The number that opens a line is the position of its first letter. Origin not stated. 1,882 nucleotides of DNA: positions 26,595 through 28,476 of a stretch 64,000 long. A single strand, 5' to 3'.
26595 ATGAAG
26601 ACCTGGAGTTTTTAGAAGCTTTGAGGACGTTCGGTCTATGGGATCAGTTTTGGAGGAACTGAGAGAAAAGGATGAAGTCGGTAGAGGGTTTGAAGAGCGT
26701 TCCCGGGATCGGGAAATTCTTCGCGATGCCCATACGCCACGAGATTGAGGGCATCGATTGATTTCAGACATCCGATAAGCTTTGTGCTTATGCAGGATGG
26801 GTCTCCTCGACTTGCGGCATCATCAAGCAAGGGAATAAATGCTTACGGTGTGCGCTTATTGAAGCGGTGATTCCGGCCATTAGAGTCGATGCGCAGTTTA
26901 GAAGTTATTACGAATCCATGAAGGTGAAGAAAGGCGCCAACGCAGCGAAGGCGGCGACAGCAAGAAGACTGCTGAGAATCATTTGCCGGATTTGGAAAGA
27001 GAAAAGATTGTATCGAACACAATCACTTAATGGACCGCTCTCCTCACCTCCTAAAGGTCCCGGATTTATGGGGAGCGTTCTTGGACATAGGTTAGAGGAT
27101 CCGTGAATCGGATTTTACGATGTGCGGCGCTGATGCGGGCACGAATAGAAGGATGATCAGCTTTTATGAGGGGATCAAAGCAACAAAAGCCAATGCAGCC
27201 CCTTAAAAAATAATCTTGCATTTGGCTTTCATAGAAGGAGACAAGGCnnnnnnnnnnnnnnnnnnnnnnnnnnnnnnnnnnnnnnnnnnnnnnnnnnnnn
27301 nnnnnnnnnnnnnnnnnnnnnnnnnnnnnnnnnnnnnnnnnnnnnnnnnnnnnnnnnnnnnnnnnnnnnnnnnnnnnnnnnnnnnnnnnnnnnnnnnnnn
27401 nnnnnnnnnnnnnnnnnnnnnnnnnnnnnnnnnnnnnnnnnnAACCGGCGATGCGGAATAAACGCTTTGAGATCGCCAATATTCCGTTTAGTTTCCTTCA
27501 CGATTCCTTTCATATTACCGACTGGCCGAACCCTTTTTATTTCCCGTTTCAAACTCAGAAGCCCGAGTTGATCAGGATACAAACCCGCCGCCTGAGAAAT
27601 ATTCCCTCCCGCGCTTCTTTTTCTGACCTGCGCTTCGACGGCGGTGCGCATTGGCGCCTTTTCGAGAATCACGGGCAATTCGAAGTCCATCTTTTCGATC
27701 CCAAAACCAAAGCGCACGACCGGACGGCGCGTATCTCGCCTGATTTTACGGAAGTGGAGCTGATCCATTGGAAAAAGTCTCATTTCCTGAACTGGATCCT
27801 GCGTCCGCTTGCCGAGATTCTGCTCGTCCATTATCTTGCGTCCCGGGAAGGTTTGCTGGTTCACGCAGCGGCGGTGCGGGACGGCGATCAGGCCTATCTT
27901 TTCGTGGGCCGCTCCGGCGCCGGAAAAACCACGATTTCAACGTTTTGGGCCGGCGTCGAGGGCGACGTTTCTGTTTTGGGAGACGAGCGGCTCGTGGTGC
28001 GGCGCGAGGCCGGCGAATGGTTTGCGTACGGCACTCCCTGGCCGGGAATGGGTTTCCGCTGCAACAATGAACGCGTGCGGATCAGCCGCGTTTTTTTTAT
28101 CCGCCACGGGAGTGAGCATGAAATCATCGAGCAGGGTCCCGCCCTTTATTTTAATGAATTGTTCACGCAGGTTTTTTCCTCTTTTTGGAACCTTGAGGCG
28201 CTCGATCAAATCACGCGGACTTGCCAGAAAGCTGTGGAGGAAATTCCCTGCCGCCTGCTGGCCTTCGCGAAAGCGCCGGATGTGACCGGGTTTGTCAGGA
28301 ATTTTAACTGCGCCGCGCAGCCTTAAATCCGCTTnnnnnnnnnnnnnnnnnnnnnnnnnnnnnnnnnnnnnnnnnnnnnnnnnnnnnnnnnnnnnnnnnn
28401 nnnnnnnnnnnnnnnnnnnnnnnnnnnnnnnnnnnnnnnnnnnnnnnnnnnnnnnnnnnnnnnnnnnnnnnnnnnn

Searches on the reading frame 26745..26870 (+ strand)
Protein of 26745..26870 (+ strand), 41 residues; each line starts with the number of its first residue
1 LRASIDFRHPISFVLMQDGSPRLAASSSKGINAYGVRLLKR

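Call 77: search_protein_families(library=pfam, proteins=[window:26745-26870:+], max_evalue=1)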
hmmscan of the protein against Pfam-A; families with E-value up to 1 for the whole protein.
window:26745-26870:+ (41 aa): 1 family
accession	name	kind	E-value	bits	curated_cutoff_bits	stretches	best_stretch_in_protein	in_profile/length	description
PF15279.11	SOBP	-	0.31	11.9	35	1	8-38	9-39/325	Sine oculis-binding protein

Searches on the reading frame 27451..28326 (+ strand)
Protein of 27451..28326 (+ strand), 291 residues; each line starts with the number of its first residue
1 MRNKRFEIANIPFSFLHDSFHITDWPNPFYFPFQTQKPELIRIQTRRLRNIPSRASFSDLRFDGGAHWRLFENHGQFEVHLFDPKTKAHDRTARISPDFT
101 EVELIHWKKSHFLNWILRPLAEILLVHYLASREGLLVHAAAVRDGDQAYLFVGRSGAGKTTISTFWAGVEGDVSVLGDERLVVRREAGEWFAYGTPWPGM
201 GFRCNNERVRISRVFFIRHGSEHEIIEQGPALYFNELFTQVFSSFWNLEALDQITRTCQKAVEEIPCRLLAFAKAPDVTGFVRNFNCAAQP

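Call 3: search_protein_families(library=pfam, proteins=[window:27451-28326:+], max_evalue=10)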
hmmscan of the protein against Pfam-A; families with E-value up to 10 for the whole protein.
window:27451-28326:+ (291 aa): 5 families
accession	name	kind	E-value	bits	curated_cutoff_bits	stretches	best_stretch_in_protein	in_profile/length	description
PF01293.25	PEPCK_ATP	-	0.0017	17.6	26.5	1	127-164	189-228/465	Phosphoenolpyruvate carboxykinase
PF13555.12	AAA_29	-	0.067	13.4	27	1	146-162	23-38/61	P-loop containing region of AAA domain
PF04213.18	HtaA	-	0.18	12.8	24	1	58-100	55-99/164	Htaa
PF00005.33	ABC_tran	-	0.24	12.5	25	1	147-168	12-33/137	ABC transporter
PF13671.12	AAA_33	-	0.27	12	27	1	150-178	3-30/143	AAA domain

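Call 4: search_protein_families(library=ncbifam, proteins=[window:27451-28326:+], max_evalue=10)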
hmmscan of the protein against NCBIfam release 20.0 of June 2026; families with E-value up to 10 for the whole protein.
window:27451-28326:+ (291 aa): 14 families
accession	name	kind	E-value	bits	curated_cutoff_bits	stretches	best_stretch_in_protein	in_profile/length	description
NF006821.0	PRK09344.1-3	subfamily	0.0012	17.6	369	1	126-184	193-262/525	phosphoenolpyruvate carboxykinase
TIGR04249.1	SCM_chp_ScmC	equivalog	0.0027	17.1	125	1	130-240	121-236/292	SynChlorMet cassette protein ScmC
TIGR04352.1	HprK_rel_A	equivalog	0.0072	15.5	200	1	133-188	95-148/280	HprK-related kinase A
TIGR04355.1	HprK_rel_B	hypoth_equivalog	0.0097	15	200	1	128-188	138-196/351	HprK-related kinase B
NF006820.0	PRK09344.1-2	subfamily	0.022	13.4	636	1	127-164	206-244/529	phosphoenolpyruvate carboxykinase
TIGR02397.1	dnaX_nterm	equivalog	0.048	12.9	250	1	146-164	36-54/355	DNA polymerase III subunit gamma/tau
NF002981.0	PRK03695.1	equivalog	0.11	11.8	281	1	123-169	4-49/253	vitamin B12 ABC transporter ATP-binding protein BtuD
TIGR02868.1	CydC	equivalog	0.13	10.8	329.05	1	149-169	364-384/530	thiol reductant ABC exporter subunit CydC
NF011518.0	PRK14957.1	equivalog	0.14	10.7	775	1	136-166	28-58/546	DNA polymerase III subunits gamma and tau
NF006823.0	PRK09344.1-5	equivalog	0.19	10.3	815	1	130-164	196-231/513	phosphoenolpyruvate carboxykinase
TIGR03269.1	met_CoM_red_A2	equivalog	0.19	10.2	517.1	1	148-170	312-334/530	methyl coenzyme M reductase system, component A2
TIGR00224.1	pckA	equivalog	0.22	10.3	590.05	1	128-164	210-247/532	phosphoenolpyruvate carboxykinase (ATP)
NF006819.0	PRK09344.1-1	subfamily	0.24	10.2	745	1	137-164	229-257/538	phosphoenolpyruvate carboxykinase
NF011514.0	PRK14953.1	equivalog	0.27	10.1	536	1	146-165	38-57/488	DNA polymerase III subunits gamma and tau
